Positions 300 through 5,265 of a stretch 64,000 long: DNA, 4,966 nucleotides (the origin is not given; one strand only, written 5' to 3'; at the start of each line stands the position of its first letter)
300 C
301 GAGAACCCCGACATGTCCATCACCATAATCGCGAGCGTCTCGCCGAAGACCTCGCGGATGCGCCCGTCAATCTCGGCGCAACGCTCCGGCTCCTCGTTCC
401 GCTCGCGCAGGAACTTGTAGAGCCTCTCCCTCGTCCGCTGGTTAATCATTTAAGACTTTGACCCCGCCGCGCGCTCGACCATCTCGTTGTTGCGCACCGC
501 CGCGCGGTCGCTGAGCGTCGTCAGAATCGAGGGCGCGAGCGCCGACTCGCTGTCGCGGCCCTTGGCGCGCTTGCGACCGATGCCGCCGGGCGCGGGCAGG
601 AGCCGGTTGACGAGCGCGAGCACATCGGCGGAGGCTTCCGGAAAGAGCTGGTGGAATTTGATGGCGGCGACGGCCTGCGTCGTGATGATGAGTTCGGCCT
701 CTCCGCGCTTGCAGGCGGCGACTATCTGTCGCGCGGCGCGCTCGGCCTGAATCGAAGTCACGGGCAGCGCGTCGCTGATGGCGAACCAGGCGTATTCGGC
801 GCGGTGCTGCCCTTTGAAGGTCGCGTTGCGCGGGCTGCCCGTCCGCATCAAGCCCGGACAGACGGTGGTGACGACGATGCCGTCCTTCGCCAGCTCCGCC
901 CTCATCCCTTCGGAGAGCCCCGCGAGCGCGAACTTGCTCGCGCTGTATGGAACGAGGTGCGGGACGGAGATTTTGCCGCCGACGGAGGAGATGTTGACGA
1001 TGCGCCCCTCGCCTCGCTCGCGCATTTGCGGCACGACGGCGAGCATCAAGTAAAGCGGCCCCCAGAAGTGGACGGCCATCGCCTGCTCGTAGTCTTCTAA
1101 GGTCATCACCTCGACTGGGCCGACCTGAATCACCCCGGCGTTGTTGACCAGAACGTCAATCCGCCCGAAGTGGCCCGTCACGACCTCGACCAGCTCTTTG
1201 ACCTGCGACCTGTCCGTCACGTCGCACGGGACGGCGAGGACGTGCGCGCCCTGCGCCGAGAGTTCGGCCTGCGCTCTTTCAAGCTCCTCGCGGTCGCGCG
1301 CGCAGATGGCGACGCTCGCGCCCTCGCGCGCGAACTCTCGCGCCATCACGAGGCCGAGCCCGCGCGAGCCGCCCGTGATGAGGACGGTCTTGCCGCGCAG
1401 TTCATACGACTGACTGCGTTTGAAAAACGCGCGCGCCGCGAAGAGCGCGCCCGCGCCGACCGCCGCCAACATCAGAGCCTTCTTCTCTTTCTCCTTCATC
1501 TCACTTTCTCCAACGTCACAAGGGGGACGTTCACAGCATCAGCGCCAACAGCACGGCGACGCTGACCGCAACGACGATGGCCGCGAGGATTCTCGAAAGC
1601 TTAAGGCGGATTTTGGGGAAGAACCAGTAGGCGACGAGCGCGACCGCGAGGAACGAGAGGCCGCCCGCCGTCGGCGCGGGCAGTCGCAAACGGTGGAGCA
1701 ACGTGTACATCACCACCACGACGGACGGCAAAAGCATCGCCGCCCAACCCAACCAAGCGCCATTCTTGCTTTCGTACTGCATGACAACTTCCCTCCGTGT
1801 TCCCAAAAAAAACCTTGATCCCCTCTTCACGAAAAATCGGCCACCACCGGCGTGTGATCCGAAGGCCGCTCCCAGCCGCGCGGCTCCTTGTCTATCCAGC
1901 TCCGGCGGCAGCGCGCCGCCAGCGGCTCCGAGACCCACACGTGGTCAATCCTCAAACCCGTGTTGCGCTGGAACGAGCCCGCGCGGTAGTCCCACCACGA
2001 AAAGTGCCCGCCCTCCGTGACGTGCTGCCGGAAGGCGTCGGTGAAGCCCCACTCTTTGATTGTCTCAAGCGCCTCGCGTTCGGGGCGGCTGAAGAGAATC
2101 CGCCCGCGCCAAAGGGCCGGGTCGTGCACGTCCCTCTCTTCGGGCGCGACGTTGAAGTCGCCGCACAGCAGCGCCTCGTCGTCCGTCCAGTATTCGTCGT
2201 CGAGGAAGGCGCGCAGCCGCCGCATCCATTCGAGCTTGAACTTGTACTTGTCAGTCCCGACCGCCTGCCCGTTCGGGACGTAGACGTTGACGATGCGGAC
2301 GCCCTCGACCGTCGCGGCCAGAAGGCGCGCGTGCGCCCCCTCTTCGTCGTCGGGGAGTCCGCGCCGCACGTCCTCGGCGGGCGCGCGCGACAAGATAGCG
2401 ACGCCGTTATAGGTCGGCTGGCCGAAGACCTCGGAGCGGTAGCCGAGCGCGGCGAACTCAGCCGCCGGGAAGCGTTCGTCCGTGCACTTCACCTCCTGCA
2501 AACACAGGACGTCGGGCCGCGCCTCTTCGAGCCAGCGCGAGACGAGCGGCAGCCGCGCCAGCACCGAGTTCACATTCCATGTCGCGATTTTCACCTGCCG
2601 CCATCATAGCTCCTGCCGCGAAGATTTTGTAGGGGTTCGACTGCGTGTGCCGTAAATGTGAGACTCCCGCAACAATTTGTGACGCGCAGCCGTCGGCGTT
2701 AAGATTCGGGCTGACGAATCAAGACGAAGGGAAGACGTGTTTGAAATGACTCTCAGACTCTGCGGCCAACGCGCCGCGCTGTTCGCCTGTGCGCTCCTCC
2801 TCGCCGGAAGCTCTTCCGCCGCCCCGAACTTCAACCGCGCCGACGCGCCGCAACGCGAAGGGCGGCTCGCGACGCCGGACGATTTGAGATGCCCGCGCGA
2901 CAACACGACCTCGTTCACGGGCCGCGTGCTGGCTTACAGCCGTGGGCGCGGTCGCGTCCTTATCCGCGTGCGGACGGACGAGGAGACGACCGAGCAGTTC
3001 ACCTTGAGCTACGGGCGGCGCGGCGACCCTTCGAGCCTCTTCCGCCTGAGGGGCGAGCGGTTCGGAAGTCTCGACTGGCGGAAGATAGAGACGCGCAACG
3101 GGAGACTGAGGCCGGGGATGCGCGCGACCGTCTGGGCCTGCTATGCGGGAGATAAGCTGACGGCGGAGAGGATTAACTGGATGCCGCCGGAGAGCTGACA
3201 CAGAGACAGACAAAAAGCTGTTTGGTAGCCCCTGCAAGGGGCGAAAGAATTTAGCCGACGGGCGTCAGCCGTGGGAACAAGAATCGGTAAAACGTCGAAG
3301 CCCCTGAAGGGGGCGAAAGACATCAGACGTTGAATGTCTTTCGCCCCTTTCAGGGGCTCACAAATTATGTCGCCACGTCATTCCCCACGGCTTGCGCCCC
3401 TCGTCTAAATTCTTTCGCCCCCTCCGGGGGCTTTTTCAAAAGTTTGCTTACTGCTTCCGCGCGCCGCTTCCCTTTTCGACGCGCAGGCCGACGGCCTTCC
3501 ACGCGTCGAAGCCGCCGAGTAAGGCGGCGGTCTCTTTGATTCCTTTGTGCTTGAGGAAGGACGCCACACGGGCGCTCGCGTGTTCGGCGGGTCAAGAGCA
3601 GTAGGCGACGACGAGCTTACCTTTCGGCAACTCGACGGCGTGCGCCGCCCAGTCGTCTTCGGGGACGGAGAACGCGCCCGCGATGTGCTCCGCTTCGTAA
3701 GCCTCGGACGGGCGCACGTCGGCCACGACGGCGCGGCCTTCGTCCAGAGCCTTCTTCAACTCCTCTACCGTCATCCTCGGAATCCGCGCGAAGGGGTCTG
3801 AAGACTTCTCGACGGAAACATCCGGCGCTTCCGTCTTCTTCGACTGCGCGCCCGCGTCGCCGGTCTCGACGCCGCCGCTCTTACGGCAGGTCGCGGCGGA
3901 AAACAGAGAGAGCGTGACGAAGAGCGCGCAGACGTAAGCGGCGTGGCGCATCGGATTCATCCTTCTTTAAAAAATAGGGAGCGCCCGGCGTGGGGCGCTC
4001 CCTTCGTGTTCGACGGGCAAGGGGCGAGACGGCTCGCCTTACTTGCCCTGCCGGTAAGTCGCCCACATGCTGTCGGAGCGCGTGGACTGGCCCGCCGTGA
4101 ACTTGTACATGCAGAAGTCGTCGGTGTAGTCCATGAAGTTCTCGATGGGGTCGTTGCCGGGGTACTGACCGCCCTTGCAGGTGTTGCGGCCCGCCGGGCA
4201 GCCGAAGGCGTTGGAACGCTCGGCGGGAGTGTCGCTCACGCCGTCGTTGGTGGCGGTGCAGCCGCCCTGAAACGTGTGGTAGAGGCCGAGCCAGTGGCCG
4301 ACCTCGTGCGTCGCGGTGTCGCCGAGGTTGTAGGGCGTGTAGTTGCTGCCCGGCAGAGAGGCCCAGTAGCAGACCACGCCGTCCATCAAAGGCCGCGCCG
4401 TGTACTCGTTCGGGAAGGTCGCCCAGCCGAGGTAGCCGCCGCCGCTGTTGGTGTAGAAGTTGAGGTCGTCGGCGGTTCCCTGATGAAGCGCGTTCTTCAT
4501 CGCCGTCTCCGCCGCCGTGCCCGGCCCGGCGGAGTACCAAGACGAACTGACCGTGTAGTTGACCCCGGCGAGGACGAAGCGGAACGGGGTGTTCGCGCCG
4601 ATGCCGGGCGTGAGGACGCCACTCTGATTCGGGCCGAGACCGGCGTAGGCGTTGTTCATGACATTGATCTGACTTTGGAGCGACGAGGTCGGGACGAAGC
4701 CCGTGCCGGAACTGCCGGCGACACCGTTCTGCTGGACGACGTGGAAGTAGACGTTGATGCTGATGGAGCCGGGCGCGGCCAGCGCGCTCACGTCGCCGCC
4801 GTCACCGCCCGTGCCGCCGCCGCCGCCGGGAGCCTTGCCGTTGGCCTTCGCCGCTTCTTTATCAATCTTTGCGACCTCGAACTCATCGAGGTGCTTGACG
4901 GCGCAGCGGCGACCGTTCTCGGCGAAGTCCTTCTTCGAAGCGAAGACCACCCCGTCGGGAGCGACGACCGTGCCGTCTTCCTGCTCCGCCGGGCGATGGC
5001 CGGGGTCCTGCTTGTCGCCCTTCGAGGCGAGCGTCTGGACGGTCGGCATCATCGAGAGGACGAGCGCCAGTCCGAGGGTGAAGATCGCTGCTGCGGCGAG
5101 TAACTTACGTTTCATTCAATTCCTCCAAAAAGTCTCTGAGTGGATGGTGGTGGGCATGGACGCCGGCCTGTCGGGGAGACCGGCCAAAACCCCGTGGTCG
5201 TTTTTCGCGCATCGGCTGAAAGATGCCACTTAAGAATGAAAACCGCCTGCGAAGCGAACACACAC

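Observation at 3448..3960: Rhodanese lipoprotein with an in-frame TGA directly after the active-site region: selenoprotein candidate versus nonsense mutation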

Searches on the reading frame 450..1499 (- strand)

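Call 69: search_protein_families(library=pfam, proteins=[window:450-1499:-], max_evalue=0.00001)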
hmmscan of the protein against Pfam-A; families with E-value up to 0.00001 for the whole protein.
window:450-1499:- (349 aa): 3 families
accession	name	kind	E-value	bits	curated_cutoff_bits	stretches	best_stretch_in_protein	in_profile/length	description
PF00106.31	adh_short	-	1e-60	205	26.6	1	37-222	1-186/195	short chain dehydrogenase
PF13561.12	adh_short_C2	-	3.1e-44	151.8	27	1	46-227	6-185/236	Enoyl-(Acyl carrier protein) reductase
PF08659.16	KR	-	2.4e-21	76.9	22.6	1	38-201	2-165/180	KR domain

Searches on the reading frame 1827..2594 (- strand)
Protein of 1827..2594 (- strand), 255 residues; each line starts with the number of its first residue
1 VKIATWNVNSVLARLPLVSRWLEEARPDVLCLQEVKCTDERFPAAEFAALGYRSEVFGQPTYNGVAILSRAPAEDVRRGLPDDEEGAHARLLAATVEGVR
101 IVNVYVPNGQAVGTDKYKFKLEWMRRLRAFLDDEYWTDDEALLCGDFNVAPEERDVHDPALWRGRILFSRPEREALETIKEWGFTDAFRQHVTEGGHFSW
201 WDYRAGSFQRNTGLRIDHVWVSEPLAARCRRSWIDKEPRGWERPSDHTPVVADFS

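Call 69: search_protein_families(library=pfam, proteins=[window:1827-2594:-], max_evalue=0.00001)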
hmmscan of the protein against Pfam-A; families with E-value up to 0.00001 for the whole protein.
window:1827-2594:- (255 aa): 1 family
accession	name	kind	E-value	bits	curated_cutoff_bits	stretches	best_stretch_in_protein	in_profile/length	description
PF03372.29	Exo_endo_phos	-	5.7e-38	131.2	24.5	1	4-247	1-225/225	Endonuclease/Exonuclease/phosphatase family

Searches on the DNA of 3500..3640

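Call 47: search_rna_families(source=window, start=3500, end=3640, threshold=evalue, max_evalue=10)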
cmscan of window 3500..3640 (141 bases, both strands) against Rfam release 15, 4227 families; matches with E-value up to 10: 4.
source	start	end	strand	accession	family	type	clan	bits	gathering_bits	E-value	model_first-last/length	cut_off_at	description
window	3500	3536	+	RF00370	sroD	Gene; sRNA;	-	11.9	50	4.8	52-86/86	5'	sroD RNA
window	3500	3536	-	RF01085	TLS-PK4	Cis-reg;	-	11.5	80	2.6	1-42/118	3'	Pseudoknot of tRNA-like structure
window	3532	3567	+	RF02169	PVT1_6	Gene; lncRNA;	-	11.1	45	5.5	78-113/113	no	Pvt1 oncogene conserved region 6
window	3506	3533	+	RF02677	NsiR4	Gene; sRNA;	-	10.4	40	4.7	36-65/65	no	Nitrogen stress-induced RNA 4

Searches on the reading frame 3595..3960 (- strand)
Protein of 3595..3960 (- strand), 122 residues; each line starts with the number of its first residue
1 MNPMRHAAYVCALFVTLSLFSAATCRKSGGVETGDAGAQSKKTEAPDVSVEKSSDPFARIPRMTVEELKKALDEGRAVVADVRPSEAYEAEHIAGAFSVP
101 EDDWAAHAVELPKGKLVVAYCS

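Call 13: find_related_loci(query=window:3595-3960:-, collection=genome_contigs, flank=10000)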
Query seq(122 aa) (122 aa) in genome_contigs; peptide patterns used: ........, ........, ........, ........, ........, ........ (x = any residue, [..] = any of these).
599 stretches matched a pattern (row limit reached: there are more); 9 encode a relative of the query (tblastn E <= 1e-3); 9 distinct loci.
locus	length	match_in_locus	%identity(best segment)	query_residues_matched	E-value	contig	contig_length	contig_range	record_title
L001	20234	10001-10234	41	52-122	4e-14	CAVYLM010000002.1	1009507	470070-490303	MAG: uncultured Acidobacteriota bacterium isolate MFD01299.bin.1.174 genome assembly, contig: contig_15877, whole genome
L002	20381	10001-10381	35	7-122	2e-13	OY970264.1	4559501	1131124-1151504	MAG: uncultured Acidobacteriota bacterium isolate MFD03726.bin.c.8 genome assembly, chromosome: 1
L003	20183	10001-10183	48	63-121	1e-9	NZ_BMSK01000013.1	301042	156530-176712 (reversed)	Streptomyces eurythermus strain JCM 4206 sequence13, whole genome shotgun sequence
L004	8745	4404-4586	46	63-121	4e-9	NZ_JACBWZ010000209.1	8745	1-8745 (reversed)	Streptomyces sp. WELS2 209, whole genome shotgun sequence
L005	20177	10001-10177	38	63-121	1e-6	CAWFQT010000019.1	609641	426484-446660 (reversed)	MAG: uncultured Acidobacteriaceae bacterium isolate MFD05841.bin.2.209 genome assembly, contig: contig_4715, whole genom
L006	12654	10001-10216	35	51-121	3e-6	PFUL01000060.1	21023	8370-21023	MAG: Elusimicrobia bacterium CG_4_9_14_3_um_filter_62_55 CG_4_9_14_3_um_filter_150_scaffold_2075_c, whole genome shotgun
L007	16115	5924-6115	39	62-122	3e-6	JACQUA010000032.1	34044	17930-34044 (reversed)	MAG: Chloroflexi bacterium isolate NC_groundwater_1425_Ag_S-0.65um_59_63 S_p65_S5_coassembly_k141_485791, whole genome s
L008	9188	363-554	39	62-122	3e-6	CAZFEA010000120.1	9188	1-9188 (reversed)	MAG TPA_asm: uncultured Dehalococcoidia bacterium isolate binchicken_co213_710 genome assembly, contig: NODE_14909_lengt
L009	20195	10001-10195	35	57-121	5e-6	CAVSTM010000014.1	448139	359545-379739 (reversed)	MAG: uncultured Acidobacteriaceae bacterium isolate MFD09222.bin.2.113 genome assembly, contig: contig_44274, whole geno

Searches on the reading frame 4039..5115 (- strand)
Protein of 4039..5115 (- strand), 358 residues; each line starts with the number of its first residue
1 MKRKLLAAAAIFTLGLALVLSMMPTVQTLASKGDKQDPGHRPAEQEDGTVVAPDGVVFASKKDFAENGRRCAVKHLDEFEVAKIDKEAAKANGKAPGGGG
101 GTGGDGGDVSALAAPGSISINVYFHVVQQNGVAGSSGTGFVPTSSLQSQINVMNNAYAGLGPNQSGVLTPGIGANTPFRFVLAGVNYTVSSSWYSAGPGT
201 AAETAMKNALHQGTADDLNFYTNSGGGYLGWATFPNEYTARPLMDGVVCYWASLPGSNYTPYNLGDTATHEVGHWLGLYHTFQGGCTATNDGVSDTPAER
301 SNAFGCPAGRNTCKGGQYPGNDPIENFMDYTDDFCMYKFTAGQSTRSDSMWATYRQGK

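Call 41: find_encoding_contigs(protein=window:4039-5115:-, flank=2000, max_places=3)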
Protein window:4039-5115:- (358 aa): no gene with exactly this product is on record in the collection.

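Call 69: search_protein_families(library=pfam, proteins=[window:4039-5115:-], max_evalue=0.00001)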
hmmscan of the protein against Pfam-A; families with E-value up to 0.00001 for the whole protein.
window:4039-5115:- (358 aa): 1 family
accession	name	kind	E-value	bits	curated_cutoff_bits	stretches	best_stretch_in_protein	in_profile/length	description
PF05572.19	Peptidase_M43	-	1.1e-16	61.6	23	1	230-347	35-147/152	Pregnancy-associated plasma protein-A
